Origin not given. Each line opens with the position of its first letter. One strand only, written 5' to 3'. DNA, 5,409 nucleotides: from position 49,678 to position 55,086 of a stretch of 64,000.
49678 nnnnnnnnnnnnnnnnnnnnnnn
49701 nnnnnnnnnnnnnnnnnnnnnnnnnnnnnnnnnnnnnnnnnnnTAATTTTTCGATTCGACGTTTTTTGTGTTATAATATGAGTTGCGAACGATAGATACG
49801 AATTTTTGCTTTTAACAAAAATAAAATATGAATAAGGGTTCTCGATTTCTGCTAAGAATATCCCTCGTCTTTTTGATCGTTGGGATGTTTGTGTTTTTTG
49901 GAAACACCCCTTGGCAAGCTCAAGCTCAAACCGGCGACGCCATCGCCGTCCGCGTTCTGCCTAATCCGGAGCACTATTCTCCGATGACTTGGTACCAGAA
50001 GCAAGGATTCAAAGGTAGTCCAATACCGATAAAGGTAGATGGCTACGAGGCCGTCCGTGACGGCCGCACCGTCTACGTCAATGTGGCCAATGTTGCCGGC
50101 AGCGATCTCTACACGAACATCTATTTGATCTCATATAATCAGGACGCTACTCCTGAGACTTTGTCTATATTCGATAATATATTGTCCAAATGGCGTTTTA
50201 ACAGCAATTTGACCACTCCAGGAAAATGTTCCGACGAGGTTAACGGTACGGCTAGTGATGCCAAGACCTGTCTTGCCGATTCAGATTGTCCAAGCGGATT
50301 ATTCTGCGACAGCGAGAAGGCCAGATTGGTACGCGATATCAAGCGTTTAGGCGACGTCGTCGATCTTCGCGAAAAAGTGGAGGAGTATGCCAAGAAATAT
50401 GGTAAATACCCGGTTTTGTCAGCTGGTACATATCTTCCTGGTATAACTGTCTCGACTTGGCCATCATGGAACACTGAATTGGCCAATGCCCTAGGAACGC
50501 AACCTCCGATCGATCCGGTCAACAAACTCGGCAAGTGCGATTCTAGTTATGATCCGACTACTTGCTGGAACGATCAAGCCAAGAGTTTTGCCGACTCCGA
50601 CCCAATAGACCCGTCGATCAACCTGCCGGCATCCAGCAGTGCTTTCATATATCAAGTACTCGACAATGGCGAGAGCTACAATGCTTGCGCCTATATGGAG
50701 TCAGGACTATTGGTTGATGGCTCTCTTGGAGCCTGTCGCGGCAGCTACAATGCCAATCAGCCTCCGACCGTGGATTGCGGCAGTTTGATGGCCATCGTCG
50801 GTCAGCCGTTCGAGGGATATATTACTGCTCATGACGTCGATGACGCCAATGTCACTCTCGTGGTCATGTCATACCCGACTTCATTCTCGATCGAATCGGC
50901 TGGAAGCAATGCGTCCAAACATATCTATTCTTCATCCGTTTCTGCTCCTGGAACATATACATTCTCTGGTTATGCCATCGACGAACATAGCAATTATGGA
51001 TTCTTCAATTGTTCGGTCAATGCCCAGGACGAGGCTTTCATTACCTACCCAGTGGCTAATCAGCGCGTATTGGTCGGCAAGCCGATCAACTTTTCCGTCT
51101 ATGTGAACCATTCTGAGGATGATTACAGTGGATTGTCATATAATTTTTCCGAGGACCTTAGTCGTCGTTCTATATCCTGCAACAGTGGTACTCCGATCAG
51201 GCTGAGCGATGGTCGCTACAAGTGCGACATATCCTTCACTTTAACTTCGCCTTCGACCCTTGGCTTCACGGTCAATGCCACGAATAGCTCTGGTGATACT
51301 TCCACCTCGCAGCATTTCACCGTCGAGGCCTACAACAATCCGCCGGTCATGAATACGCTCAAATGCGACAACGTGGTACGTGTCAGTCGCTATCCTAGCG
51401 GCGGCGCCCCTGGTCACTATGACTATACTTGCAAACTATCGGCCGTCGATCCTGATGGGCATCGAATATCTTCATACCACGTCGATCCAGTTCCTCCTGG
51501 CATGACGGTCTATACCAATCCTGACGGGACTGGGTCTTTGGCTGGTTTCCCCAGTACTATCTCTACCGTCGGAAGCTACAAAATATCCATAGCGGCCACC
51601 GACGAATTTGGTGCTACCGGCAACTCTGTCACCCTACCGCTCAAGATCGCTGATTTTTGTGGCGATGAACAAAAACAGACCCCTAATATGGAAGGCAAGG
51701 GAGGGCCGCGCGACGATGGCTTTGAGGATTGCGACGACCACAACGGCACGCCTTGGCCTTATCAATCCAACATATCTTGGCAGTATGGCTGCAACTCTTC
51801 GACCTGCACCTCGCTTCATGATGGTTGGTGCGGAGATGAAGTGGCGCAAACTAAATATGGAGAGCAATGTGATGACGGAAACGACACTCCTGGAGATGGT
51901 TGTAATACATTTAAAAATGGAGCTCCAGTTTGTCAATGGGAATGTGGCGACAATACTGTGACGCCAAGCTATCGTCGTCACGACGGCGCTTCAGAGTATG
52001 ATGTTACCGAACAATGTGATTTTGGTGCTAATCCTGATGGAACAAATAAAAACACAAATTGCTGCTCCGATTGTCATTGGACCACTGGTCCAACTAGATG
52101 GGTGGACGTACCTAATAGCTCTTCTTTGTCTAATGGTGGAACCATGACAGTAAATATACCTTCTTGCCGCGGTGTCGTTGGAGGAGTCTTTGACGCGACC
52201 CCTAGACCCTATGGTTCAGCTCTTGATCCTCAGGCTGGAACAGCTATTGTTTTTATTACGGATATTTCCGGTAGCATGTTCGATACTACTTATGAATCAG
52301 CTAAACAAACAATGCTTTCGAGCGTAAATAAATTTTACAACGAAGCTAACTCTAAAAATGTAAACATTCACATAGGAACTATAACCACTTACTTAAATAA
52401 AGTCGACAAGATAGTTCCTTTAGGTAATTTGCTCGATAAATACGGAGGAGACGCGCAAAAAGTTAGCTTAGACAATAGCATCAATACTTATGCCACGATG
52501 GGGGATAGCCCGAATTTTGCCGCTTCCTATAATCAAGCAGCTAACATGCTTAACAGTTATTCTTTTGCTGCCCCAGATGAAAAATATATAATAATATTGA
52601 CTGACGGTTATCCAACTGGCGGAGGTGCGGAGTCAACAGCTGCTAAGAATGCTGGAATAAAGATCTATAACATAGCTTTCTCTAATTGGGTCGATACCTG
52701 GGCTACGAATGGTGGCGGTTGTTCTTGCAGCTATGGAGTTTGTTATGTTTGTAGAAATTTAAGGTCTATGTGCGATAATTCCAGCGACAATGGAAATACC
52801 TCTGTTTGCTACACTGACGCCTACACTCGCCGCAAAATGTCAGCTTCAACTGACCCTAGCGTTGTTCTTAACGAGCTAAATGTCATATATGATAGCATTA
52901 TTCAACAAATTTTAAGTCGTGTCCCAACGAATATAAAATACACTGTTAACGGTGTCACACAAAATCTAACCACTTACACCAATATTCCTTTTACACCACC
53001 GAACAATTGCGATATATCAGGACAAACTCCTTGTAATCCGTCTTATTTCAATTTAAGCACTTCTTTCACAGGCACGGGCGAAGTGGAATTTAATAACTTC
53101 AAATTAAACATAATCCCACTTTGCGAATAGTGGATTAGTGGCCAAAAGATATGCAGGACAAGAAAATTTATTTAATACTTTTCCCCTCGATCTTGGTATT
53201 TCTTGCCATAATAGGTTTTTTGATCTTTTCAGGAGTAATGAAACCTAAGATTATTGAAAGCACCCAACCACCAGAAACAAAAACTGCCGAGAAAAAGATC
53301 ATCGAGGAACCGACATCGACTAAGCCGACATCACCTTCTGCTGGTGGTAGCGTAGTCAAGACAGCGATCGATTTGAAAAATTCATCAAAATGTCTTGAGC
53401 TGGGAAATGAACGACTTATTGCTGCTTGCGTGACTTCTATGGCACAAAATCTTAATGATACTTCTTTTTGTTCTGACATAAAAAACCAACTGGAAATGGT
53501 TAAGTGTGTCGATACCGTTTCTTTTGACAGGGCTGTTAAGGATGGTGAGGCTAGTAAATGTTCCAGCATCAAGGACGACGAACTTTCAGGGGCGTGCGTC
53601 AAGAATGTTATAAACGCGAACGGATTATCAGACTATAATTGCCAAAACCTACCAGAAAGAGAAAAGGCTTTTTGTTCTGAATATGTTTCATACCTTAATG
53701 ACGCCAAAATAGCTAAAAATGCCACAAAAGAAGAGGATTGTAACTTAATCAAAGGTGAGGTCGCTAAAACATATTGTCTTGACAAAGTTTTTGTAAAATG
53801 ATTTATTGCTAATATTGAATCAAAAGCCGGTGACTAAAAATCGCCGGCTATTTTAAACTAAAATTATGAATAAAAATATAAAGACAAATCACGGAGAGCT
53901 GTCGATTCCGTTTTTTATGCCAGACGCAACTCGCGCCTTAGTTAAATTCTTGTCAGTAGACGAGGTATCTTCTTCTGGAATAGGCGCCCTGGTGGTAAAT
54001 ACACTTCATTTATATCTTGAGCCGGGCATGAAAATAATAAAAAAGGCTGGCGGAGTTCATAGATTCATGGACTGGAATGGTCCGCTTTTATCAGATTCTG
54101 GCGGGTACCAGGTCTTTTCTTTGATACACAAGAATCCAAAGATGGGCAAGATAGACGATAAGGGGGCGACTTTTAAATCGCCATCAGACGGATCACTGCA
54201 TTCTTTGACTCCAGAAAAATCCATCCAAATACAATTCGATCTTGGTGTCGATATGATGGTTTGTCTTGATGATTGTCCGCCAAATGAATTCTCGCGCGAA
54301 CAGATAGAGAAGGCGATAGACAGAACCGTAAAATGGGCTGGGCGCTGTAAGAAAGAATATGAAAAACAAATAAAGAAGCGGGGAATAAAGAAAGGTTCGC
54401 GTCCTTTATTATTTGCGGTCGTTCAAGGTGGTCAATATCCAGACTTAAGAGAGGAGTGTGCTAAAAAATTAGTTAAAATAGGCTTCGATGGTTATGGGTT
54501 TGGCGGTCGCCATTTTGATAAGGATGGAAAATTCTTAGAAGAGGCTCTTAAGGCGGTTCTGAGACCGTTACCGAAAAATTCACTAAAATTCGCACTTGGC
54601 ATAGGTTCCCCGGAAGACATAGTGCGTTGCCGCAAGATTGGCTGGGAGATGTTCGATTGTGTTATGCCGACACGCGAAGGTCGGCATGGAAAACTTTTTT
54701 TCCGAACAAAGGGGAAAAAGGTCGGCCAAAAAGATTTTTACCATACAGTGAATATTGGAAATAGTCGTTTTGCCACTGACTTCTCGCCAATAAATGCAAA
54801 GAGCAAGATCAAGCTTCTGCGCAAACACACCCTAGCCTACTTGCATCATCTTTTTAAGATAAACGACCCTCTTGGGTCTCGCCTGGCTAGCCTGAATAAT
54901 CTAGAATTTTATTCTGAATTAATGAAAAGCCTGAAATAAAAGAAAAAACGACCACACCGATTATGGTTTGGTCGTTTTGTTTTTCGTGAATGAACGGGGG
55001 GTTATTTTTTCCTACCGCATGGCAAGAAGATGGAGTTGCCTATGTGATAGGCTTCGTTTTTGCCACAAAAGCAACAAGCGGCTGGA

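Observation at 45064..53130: Two tandem giant surface-protein genes share a 1.9 kb 5' module but carry unrelated C-terminal tips, a candidate recombinational surface-variation cassette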

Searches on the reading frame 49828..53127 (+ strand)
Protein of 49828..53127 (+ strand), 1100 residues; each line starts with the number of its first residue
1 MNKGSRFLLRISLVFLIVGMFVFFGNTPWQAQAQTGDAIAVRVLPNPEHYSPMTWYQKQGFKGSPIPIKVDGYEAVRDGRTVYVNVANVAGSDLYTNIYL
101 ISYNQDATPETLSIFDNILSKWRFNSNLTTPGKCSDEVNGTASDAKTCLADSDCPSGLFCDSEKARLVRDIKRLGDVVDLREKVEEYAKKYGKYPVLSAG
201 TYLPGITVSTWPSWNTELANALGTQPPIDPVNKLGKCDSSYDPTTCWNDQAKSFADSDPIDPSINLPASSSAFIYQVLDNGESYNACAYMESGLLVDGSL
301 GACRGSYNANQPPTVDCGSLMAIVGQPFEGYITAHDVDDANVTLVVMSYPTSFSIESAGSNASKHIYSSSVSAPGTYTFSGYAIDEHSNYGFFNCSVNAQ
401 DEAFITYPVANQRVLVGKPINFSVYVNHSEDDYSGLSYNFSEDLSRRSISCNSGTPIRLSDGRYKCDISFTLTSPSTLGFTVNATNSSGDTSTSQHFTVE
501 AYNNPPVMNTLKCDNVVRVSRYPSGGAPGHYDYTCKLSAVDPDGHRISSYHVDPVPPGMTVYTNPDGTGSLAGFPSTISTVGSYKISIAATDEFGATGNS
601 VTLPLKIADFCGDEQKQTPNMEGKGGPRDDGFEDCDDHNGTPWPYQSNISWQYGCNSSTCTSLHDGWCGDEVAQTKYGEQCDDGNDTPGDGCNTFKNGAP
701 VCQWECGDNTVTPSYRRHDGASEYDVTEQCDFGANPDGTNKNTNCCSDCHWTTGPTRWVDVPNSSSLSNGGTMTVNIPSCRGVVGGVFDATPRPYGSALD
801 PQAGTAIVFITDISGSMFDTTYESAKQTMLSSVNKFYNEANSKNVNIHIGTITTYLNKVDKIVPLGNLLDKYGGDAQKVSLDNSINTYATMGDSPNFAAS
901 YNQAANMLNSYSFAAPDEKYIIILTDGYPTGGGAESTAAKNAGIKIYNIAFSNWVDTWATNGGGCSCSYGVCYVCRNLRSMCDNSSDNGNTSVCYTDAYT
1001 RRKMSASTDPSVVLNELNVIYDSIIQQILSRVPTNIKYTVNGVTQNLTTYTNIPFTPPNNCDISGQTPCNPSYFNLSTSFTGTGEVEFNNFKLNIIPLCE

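Call 5: search_protein_families(library=pfam, proteins=[window:49828-53127:+], max_evalue=0.01)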
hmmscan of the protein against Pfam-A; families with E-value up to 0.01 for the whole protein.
window:49828-53127:+ (1100 aa): 4 families
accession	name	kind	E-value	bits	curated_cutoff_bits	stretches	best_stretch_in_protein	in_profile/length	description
PF00092.34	VWA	-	1.2e-08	35.9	23.8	1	807-954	2-142/174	von Willebrand factor type A domain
PF13519.12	VWA_2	-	0.00063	20.8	27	1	807-927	1-106/107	von Willebrand factor type A domain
PF13948.11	DUF4215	-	0.00096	19.8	27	1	649-693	6-44/47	Domain of unknown function (DUF4215)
PF05345.18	He_PIG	-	0.0018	19.1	24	0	405-499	3-93/96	Putative Ig domain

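Call 10: find_encoding_contigs(protein=window:49828-53127:+, flank=10000, max_places=10)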
Protein window:49828-53127:+ (1100 aa): no gene with exactly this product is on record in the collection.

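Call 41: search_protein_families(library=ncbifam, proteins=[window:49828-53127:+], max_evalue=0.01)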
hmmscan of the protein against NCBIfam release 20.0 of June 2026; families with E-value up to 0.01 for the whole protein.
window:49828-53127:+ (1100 aa): 3 families
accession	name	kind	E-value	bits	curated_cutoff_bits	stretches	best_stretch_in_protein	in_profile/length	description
TIGR02232.1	myxo_disulf_rpt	repeat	8.8e-06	25.4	20.8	1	668-694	4-28/38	cysteine-rich acidic repeat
NF033932.1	LapB_rpt_80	domain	0.0042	17.3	45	0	481-509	6-35/83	LapB repeat-containing protein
TIGR04201.1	Myxo_Cys_RPT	repeat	0.0065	16.6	25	1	148-163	5-20/22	Cys-rich repeat-containing protein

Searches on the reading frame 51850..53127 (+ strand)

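Call 78: search_protein_families(library=pfam, proteins=[window:51850-53127:+], max_evalue=5)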
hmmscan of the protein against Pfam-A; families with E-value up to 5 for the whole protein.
window:51850-53127:+ (426 aa): 5 families
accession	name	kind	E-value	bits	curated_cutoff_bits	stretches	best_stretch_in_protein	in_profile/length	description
PF00092.34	VWA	-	2.6e-09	38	23.8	1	133-280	2-142/174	von Willebrand factor type A domain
PF13519.12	VWA_2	-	0.00013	22.9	27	1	133-253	1-106/107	von Willebrand factor type A domain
PF13948.11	DUF4215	-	0.0035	18.1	27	1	3-19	28-44/47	Domain of unknown function (DUF4215)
PF18664.7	CdiA_C_tRNase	-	0.015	16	26.5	1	132-191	29-85/116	CdiA C-terminal tRNase domain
PF06956.16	RtcR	-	0.2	11.6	23.1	1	194-253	54-114/183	Regulator of RNA terminal phosphate cyclase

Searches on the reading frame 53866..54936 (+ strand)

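Call 58: search_protein_families(library=pfam, proteins=[window:53866-54936:+], max_evalue=0.001)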
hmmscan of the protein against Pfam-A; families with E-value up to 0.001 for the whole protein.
window:53866-54936:+ (357 aa): 1 family
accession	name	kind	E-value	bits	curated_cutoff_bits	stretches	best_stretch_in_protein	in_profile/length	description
PF01702.25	TGT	-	6.7e-100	335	26.3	1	5-356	8-335/357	Queuine tRNA-ribosyltransferase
